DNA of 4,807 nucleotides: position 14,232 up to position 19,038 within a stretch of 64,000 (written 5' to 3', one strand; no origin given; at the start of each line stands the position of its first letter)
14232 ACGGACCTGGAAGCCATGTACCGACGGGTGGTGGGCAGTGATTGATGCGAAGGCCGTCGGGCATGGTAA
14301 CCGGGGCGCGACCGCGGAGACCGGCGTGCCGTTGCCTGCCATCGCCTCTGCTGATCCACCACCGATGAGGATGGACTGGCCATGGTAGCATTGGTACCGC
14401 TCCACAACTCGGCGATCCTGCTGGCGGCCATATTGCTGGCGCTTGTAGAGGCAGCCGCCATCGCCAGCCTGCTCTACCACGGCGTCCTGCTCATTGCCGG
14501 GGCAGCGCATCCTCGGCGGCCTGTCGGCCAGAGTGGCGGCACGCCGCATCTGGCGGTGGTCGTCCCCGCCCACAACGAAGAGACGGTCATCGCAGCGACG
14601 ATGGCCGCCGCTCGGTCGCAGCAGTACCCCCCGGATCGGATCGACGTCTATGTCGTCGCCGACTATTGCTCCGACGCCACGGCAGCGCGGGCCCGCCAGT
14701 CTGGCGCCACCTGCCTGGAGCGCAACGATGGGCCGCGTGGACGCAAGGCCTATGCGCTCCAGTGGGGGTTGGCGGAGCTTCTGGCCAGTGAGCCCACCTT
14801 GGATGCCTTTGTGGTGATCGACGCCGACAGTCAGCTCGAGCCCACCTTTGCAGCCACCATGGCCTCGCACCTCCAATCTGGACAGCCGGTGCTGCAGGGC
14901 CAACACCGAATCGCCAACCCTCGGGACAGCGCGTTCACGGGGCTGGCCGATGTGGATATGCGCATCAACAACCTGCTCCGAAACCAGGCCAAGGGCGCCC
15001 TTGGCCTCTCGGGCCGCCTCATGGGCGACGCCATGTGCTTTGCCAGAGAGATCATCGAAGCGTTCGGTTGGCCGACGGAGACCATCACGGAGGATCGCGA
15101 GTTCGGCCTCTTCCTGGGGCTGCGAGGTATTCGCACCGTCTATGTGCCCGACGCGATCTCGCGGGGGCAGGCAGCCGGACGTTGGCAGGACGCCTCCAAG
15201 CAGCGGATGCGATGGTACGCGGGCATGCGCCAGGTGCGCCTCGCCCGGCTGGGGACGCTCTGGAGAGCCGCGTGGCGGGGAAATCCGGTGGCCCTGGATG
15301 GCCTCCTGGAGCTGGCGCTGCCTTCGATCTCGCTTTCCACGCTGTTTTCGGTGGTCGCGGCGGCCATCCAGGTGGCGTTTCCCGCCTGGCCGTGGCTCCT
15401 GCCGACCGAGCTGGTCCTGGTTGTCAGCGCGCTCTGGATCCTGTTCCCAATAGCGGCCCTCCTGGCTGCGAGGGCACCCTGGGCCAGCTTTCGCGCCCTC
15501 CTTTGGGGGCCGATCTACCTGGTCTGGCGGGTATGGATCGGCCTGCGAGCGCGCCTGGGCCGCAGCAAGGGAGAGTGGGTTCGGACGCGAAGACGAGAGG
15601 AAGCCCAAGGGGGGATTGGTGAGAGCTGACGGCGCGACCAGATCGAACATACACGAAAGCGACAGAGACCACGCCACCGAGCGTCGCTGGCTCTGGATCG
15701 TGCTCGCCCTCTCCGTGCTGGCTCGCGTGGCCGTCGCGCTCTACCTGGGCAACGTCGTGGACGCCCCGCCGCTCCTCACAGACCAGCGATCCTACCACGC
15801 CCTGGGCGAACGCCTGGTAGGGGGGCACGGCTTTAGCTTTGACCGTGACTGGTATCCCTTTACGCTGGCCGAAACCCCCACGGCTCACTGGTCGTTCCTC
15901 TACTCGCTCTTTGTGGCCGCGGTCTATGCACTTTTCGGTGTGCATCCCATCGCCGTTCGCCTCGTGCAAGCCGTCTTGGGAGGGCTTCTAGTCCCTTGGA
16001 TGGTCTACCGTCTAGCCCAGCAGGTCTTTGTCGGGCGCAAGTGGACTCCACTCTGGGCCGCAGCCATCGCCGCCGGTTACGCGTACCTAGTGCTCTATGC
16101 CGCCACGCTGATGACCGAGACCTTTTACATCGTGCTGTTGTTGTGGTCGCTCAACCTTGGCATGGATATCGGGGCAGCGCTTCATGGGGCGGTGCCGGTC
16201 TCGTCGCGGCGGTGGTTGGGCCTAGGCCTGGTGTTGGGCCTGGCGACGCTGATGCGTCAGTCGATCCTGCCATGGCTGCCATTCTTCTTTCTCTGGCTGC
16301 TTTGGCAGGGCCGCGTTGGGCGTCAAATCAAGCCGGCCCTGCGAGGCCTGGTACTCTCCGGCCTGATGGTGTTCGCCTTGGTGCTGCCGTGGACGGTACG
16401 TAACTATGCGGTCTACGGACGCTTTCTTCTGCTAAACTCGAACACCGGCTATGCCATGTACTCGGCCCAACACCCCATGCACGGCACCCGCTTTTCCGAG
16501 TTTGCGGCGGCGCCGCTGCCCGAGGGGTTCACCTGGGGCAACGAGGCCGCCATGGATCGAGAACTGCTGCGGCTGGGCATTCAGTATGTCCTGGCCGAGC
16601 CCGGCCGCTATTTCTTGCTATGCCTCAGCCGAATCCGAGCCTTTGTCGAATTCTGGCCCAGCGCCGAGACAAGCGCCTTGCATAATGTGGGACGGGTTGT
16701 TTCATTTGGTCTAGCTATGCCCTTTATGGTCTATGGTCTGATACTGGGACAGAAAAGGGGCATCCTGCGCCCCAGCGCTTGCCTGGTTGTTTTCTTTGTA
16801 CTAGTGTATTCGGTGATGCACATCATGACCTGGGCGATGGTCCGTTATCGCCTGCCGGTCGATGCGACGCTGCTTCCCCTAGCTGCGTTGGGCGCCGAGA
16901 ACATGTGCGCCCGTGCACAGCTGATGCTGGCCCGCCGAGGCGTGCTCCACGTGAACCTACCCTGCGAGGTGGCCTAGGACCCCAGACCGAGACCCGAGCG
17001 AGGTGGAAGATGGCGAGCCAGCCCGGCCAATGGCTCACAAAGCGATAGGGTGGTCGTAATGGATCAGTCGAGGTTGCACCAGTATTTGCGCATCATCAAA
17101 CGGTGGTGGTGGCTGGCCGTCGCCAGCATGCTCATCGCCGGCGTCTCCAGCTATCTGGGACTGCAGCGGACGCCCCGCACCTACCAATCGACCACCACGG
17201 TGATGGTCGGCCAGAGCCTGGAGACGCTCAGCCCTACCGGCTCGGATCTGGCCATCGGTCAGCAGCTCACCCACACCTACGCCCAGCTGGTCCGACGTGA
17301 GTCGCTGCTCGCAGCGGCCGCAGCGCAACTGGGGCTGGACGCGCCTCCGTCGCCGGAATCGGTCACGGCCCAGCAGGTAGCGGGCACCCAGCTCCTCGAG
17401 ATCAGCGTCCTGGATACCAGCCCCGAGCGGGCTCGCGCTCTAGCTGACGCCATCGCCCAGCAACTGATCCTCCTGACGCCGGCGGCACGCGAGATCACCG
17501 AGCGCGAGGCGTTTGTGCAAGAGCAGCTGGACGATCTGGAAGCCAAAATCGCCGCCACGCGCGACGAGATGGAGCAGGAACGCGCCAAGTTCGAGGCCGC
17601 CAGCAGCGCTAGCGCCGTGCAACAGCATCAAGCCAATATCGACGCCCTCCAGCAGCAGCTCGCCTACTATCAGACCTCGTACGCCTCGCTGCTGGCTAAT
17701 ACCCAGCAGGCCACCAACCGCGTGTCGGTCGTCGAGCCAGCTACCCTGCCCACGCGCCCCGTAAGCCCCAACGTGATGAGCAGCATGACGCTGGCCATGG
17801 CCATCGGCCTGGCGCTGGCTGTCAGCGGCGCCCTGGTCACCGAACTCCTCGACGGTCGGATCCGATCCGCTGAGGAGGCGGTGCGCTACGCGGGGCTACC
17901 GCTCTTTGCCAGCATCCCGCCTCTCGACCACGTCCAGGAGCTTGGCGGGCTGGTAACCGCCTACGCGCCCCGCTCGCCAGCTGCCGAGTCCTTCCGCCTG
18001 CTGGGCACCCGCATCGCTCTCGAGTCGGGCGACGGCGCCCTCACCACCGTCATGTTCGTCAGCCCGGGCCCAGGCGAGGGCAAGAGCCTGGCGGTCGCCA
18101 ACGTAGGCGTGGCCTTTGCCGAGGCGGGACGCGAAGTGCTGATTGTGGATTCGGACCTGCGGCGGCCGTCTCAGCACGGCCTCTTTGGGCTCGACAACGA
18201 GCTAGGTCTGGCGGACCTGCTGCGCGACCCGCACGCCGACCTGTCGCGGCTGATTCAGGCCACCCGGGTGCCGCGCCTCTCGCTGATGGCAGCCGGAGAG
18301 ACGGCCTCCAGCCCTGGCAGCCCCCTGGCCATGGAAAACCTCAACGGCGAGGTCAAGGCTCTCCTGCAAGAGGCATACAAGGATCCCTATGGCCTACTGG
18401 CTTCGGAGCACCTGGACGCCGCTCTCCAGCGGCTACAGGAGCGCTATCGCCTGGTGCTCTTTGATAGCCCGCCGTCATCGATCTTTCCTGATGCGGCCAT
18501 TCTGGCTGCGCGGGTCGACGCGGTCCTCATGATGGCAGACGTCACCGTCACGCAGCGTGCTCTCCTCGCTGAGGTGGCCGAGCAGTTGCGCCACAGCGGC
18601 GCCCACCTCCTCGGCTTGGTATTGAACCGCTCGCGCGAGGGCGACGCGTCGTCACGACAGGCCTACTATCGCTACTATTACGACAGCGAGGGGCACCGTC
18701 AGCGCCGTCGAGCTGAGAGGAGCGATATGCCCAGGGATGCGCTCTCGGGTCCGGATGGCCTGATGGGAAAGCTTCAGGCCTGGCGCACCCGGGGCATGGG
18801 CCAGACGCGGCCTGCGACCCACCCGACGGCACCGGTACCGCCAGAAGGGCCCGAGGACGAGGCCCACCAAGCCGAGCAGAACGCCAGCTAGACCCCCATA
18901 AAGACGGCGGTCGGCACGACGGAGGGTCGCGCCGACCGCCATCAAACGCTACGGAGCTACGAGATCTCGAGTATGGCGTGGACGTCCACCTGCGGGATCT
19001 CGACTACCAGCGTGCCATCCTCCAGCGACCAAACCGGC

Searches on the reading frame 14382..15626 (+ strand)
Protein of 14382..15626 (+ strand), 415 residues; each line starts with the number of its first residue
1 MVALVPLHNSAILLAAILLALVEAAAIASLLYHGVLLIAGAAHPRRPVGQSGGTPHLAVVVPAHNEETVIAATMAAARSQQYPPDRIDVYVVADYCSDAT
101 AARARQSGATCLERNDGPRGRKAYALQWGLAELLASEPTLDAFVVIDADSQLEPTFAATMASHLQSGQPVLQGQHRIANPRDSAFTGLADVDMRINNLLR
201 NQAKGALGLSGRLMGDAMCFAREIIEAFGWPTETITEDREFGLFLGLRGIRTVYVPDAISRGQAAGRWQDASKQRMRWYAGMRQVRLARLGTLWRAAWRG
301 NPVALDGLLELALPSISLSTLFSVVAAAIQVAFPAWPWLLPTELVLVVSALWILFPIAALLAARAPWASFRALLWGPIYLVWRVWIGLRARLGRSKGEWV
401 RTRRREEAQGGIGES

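Call 18: search_protein_families(library=pfam, proteins=[window:14382-15626:+], max_evalue=0.001)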
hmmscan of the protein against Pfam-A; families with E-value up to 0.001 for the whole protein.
window:14382-15626:+ (415 aa): 3 families
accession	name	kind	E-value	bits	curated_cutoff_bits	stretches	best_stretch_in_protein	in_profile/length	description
PF13641.12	Glyco_tranf_2_3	-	8.1e-20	72.2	27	1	55-281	1-230/230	Glycosyltransferase like family 2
PF13632.12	Glyco_trans_2_3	-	2.6e-18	67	27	1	143-335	2-183/198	Glycosyl transferase family group 2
PF00535.33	Glycos_transf_2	-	9e-10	39.2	23.3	1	59-183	2-122/168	Glycosyl transferase family 2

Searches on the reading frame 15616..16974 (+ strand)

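Call 18: search_protein_families(library=pfam, proteins=[window:15616-16974:+], max_evalue=0.001)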
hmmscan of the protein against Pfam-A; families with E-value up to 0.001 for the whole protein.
window:15616-16974:+ (453 aa): 1 family
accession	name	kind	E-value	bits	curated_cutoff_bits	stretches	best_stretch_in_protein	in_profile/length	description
PF13231.12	PMT_2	-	7e-08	33.3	26.1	1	95-259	5-160/160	Dolichyl-phosphate-mannose-protein mannosyltransferase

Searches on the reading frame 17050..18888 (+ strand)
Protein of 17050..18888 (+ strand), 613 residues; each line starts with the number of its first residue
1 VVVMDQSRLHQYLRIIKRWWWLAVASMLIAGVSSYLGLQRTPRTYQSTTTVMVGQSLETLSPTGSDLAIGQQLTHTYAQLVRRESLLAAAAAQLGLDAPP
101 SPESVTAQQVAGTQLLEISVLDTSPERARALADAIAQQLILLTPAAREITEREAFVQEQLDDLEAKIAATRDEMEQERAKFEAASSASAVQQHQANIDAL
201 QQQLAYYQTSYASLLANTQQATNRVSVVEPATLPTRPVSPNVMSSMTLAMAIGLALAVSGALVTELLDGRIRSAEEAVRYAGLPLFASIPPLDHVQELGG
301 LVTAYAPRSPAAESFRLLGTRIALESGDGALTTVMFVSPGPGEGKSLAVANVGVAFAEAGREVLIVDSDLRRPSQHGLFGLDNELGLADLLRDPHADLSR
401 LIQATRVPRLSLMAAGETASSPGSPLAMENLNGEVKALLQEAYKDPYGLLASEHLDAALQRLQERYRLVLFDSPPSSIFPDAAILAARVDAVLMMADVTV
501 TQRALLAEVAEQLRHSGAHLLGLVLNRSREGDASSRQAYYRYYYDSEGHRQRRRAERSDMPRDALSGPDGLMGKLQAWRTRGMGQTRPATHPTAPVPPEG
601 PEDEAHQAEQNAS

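Call 18: search_protein_families(library=pfam, proteins=[window:17050-18888:+], max_evalue=0.001)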
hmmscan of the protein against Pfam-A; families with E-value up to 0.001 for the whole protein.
window:17050-18888:+ (613 aa): 6 families
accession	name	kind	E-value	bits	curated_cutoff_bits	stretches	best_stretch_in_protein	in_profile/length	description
PF01656.29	CbiA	-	8.5e-08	32.6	25.4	1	335-538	2-95/125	CobQ/CobB/MinD/ParA nucleotide binding domain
PF13614.12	AAA_31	-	5.2e-05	23.7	27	1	342-487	12-140/177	AAA domain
PF13807.11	GNVR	-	0.00022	21.5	27.7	1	207-263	16-79/82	G-rich domain on putative tyrosine kinase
PF02706.20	Wzz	-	0.00027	21.6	25.5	1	12-93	8-90/91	Chain length determinant protein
PF14257.11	DUF4349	-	0.00045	20.1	27.7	1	156-244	83-170/213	Domain of unknown function (DUF4349)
PF10609.15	ParA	-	0.0009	19.2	27.1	0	336-419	8-82/246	NUBPL iron-transfer P-loop NTPase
